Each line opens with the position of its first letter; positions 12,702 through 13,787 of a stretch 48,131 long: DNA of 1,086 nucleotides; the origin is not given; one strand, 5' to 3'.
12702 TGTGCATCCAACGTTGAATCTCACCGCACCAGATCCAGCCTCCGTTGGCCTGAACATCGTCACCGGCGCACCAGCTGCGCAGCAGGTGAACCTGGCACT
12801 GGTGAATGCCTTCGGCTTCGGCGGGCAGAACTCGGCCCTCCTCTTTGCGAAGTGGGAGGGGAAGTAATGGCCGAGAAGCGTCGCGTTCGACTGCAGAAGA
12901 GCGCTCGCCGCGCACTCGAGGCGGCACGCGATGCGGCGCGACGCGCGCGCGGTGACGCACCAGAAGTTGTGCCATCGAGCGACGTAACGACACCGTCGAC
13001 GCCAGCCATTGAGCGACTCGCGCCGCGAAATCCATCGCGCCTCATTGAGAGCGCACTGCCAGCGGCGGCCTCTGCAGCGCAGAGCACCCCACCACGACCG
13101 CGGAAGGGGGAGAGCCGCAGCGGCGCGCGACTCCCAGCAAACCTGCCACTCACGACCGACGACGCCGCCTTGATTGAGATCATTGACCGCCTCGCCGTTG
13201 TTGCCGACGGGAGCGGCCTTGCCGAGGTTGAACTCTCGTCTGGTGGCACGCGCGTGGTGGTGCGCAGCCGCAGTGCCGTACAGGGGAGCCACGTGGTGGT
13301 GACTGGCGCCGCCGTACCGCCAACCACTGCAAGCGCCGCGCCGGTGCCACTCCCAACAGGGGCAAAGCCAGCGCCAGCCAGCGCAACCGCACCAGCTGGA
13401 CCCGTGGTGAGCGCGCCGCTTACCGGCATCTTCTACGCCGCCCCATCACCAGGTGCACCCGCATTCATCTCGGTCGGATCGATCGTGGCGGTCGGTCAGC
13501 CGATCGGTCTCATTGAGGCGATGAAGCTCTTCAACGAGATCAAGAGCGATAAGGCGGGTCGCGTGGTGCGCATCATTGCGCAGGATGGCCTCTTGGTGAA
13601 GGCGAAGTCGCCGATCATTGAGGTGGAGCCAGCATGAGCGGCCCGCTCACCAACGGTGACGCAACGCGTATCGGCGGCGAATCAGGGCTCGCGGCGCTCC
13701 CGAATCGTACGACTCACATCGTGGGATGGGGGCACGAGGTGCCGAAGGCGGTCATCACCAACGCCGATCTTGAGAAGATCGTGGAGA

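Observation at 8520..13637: Non-biotinylatable BCCP paralog sits in the accB slot while the true AccB is displaced and N-terminally extended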

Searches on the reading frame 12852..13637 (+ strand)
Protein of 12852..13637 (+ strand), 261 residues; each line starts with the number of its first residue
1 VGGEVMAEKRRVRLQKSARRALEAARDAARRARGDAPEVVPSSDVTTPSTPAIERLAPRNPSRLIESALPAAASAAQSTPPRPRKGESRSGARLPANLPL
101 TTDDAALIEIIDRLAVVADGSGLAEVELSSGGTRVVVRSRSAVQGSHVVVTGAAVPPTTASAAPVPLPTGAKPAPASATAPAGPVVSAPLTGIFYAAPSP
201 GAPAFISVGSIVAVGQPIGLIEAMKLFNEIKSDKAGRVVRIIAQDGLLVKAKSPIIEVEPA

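Call 3: search_protein_families(library=pfam, proteins=[window:12852-13637:+], max_evalue=0.1)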
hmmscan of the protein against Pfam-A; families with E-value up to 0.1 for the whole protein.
window:12852-13637:+ (261 aa): 1 family
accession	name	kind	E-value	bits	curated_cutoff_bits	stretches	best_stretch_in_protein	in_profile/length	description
PF00364.28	Biotin_lipoyl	-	1.4e-11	44.5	22.1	1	186-257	3-72/73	Biotin-requiring enzyme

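Call 4: search_protein_families(library=ncbifam, proteins=[window:12852-13637:+], max_evalue=0.1)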
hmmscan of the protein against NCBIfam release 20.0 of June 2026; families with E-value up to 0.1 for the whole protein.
window:12852-13637:+ (261 aa): 13 families
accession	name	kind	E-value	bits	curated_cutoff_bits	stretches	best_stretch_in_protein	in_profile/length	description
TIGR00531.1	BCCP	equivalog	2.7e-29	102.7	115.2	1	111-259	6-155/156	acetyl-CoA carboxylase biotin carboxyl carrier protein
NF005457.0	PRK07051.1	equivalog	9.1e-21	73.8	87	1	186-259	6-79/80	acetyl-CoA carboxylase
NF004173.0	PRK05641.1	equivalog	1.3e-11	45.3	199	1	128-258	20-152/153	putative acetyl-CoA carboxylase biotin carboxyl carrier protein subunit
NF006761.0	PRK09282.1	domain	3.2e-10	39.1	402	1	174-259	512-590/591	pyruvate carboxylase subunit B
NF005117.0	PRK06549.1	equivalog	2.2e-09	38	159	1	153-257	26-128/130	acetyl-CoA carboxylase biotin carboxyl carrier protein subunit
NF010643.0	PRK14040.1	subfamily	5.6e-05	21.8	892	1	168-258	511-594/595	oxaloacetate decarboxylase subunit alpha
NF009554.0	PRK12999.1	equivalog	0.00011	20.1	965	1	196-259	1081-1146/1147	pyruvate carboxylase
TIGR01108.1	oadA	equivalog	0.00014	20.5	756.5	1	173-251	511-578/582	sodium-extruding oxaloacetate decarboxylase subunit alpha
TIGR02712.1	urea_carbox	equivalog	0.00028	18.7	1303.85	1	205-257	1147-1199/1201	urea carboxylase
NF047903.1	MmDecMmdC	equivalog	0.00033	21.1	200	1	153-238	26-111/132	methylmalonyl-CoA decarboxylase subunit gamma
NF010645.0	PRK14042.1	equivalog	0.00035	19.4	1182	1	203-259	538-594/596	pyruvate carboxylase subunit B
TIGR01235.1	pyruv_carbox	equivalog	0.0015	16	1114.45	1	197-258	1079-1142/1143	pyruvate carboxylase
NF006079.0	PRK08225.1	equivalog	0.0016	18.5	95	1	206-258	17-69/70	acetyl-CoA carboxylase biotin carboxyl carrier protein subunit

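Call 74: predict_structure(protein=window:12867-13634:+)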
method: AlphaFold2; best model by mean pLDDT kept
length: 256 residues; sequences in the alignment: 1
mean_pLDDT: 43.3   pTM: 0.19
mean pLDDT of the five models: 43.3, 39.6, 37.3, 37.3, 33.5
residues with pLDDT >= 90: 4; 70-90: 23; 50-70: 24; < 50: 205
segments of 3 or more residues with pLDDT < 50: 39-49, 51-55, 58-76, 82-163, 165-169, 171-220, 226-237, 243-256
pLDDT, mean of each block of 10 residues (from residue 1): 82 87 77 50 43 47 45 44 41 33 34 34 35 35 29 33 42 34 25 29 29 37 46 45 43 44
secondary structure, 60 per line:
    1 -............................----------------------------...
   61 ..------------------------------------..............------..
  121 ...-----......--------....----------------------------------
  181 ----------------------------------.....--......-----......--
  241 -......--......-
elements in order: H2-29 H58-62 H99-112 E119-123 E129-134 E143-146 H215-219 E222-227 E233-238 E242-247 E250-255
